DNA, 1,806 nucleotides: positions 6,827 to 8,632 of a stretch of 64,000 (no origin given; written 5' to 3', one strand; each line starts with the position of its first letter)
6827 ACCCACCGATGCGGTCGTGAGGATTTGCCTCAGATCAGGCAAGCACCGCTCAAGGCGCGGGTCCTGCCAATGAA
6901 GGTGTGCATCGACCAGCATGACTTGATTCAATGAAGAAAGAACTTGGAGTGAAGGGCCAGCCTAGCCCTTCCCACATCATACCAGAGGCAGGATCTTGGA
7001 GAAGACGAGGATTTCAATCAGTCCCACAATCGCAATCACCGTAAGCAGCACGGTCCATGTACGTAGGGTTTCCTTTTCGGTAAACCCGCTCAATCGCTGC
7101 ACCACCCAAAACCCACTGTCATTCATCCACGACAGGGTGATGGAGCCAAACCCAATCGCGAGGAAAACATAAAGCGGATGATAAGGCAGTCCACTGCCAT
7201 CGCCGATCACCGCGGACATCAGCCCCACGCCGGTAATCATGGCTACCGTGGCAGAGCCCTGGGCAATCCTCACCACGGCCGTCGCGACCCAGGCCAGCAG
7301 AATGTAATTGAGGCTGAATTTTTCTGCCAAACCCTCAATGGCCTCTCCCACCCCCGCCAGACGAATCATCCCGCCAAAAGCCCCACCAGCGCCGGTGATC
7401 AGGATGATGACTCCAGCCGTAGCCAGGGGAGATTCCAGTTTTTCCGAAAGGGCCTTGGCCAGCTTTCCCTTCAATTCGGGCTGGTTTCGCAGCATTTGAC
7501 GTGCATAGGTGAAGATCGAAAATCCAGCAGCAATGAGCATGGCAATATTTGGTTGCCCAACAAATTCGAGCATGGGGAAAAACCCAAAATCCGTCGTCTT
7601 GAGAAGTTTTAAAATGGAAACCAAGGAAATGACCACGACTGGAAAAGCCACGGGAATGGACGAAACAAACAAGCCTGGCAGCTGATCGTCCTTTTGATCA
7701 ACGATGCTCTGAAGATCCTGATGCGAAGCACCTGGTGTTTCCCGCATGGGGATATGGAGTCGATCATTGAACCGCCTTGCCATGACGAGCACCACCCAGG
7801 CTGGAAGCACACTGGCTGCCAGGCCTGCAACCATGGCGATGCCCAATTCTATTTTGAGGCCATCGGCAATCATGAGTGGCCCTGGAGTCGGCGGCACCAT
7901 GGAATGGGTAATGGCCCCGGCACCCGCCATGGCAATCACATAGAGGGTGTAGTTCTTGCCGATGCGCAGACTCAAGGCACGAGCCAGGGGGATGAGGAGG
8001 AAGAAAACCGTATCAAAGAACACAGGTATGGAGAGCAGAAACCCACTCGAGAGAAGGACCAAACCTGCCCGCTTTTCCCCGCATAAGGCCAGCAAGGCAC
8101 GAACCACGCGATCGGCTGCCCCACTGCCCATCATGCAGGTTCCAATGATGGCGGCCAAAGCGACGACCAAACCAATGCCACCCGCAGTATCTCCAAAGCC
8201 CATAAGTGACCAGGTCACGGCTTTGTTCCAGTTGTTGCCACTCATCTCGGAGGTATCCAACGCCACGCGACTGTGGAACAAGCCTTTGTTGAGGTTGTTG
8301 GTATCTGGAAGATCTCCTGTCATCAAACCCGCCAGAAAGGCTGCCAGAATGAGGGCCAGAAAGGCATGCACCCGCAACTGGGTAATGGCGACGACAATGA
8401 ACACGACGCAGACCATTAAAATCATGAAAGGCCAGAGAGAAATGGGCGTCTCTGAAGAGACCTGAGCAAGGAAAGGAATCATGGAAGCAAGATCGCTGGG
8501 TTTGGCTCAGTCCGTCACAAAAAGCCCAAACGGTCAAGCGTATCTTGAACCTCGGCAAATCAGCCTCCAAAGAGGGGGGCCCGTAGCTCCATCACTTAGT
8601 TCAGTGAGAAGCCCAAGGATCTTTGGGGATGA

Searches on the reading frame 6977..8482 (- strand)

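Call 37: search_protein_families(library=pfam, proteins=[window:6977-8482:-], max_evalue=0.00001)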
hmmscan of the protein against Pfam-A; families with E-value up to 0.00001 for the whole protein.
window:6977-8482:- (501 aa): 2 families
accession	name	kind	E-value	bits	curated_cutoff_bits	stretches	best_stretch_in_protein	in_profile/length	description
PF02447.22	GntP_permease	-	2.2e-91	307.2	22.5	1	76-495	34-438/440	GntP family permease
PF03600.22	CitMHS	-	4.9e-09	36.2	31.9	1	51-444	23-336/336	Citrate transporter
